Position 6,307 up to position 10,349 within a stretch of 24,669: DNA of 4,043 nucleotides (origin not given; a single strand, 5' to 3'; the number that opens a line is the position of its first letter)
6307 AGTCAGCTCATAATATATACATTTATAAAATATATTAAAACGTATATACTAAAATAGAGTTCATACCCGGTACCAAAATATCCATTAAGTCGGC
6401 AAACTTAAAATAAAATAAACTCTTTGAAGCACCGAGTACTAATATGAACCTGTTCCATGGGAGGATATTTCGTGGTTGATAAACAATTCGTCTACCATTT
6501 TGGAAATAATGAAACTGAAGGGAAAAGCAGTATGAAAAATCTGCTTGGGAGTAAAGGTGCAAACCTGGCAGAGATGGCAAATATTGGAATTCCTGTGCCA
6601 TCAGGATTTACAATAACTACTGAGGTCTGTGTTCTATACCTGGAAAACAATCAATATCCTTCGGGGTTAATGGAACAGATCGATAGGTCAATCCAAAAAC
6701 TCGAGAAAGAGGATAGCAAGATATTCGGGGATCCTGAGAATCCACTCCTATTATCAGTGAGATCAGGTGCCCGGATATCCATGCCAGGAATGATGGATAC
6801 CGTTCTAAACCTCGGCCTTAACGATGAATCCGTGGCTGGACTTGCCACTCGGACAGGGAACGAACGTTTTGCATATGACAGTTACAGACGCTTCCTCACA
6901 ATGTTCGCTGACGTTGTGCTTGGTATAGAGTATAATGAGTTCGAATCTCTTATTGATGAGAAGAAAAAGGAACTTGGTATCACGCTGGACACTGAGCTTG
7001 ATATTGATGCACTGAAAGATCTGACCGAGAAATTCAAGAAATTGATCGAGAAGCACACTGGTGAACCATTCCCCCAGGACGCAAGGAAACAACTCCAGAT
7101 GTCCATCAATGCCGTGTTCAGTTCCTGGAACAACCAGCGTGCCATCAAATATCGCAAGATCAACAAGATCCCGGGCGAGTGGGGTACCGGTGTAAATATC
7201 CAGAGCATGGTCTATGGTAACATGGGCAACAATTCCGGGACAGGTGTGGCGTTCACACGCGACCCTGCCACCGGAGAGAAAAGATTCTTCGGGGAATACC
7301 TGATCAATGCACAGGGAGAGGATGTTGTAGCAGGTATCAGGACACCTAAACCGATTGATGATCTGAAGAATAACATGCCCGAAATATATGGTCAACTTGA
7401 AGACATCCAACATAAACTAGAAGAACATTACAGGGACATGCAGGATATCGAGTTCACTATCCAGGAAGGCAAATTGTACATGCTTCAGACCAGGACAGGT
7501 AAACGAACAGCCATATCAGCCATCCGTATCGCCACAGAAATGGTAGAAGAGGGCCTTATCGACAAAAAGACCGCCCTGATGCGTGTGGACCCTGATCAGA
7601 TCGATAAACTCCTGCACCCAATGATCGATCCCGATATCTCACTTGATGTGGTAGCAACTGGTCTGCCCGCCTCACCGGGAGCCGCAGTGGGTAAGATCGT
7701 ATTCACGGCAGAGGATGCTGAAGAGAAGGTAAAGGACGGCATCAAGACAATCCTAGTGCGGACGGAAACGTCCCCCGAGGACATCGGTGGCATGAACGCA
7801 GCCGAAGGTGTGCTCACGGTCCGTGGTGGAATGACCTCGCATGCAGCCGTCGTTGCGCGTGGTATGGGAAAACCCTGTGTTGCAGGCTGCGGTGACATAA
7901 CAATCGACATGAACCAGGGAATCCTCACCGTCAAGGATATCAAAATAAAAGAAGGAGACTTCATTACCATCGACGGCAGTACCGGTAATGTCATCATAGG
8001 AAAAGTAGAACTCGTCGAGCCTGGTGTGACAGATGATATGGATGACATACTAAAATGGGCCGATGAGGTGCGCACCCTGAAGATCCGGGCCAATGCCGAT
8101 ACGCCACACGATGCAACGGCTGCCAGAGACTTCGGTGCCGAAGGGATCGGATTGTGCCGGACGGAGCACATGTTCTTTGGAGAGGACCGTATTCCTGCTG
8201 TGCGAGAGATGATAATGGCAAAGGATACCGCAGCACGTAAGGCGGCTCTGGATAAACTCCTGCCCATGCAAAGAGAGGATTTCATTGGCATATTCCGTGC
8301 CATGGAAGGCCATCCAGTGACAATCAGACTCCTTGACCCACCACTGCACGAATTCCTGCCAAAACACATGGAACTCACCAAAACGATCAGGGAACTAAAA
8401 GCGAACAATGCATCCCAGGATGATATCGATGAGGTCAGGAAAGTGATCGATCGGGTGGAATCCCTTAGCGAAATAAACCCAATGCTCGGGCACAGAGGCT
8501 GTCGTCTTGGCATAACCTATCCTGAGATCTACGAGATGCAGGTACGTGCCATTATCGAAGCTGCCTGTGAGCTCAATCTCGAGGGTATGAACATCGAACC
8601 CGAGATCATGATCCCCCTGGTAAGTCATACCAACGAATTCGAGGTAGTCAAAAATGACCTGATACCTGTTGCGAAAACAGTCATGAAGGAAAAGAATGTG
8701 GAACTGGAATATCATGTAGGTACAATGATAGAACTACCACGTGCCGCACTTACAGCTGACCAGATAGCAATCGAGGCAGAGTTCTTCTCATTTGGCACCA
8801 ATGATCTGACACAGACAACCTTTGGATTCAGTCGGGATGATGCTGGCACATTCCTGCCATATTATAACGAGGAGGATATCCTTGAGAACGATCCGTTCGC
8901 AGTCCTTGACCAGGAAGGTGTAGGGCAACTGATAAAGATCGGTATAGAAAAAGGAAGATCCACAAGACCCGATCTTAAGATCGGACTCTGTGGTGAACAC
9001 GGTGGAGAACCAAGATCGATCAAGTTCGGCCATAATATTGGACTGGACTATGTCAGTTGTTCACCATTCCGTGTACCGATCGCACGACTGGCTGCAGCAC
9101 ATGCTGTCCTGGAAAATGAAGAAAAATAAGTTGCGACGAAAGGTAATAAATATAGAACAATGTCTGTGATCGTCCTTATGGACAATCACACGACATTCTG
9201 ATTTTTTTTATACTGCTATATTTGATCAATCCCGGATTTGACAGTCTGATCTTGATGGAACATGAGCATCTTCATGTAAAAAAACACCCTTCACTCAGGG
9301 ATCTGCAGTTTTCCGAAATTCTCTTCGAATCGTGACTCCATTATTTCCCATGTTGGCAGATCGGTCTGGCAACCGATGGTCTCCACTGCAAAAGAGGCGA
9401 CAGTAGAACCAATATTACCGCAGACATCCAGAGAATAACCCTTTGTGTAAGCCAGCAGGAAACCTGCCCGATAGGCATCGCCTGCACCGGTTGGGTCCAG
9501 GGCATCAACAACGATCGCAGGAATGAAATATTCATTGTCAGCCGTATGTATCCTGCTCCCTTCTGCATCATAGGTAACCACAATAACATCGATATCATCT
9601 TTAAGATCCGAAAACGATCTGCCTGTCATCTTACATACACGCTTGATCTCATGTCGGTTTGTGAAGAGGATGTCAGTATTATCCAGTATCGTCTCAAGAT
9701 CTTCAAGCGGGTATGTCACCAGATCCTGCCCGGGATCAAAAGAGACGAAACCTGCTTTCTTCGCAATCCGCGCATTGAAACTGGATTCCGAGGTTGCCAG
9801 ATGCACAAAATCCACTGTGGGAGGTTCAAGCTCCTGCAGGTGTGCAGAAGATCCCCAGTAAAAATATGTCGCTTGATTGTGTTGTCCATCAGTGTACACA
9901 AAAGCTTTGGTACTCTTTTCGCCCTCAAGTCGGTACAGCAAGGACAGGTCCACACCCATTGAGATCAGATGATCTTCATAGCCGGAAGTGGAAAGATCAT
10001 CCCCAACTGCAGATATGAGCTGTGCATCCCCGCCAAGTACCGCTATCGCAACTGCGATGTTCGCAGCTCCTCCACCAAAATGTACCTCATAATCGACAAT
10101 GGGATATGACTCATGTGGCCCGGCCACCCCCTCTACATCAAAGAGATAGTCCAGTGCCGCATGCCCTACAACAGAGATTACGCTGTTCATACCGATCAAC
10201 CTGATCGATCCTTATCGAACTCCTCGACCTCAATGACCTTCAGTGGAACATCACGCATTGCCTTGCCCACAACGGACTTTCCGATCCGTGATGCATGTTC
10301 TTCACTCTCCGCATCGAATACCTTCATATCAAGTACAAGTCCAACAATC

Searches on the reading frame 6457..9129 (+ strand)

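Call 56: search_protein_families(library=pfam, proteins=[window:6457-9129:+], max_evalue=1)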
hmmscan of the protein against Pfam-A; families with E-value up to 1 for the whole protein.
window:6457-9129:+ (890 aa): 8 families
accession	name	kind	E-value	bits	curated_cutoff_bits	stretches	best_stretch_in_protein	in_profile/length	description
PF02896.24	PEP-utilizers_C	-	2.4e-83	280.1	22.8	1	527-883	6-291/293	PEP-utilising enzyme, PEP-binding domain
PF01326.24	PPDK_N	-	2e-54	185.5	27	3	72-299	78-219/328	Pyruvate phosphate dikinase, AMP/ATP-binding domain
PF00391.29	PEP-utilizers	-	4.4e-26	90.7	23.1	1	431-510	5-72/72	PEP-utilising enzyme, mobile domain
PF09378.16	HAS-barrel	-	0.0018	18.8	25.2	1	487-549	12-70/90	HAS barrel domain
PF23951.1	DUF7282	-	0.1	13.2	27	1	487-529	12-58/112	Domain of unknown function (DUF7282)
PF12202.14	OSR1_C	-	0.1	13.1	22.4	0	357-371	35-49/63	Oxidative-stress-responsive kinase 1 C-terminal domain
PF00458.25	WHEP-TRS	-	0.14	12.6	32.5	0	643-659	11-27/53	WHEP-TRS domain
PF01817.26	CM_2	-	0.16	12.7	27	1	623-673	5-56/80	Chorismate mutase type II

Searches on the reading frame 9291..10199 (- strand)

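Call 56: search_protein_families(library=pfam, proteins=[window:9291-10199:-], max_evalue=1)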
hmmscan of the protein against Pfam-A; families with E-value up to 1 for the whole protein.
window:9291-10199:- (302 aa): 2 families
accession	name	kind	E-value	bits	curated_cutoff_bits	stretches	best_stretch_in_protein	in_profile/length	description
PF00294.29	PfkB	-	2.1e-47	162.4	25.8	1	8-283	4-301/302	pfkB family carbohydrate kinase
PF25270.1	Khk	-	0.1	12.2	35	1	159-272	224-347/365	Prokaryotic ketohexokinase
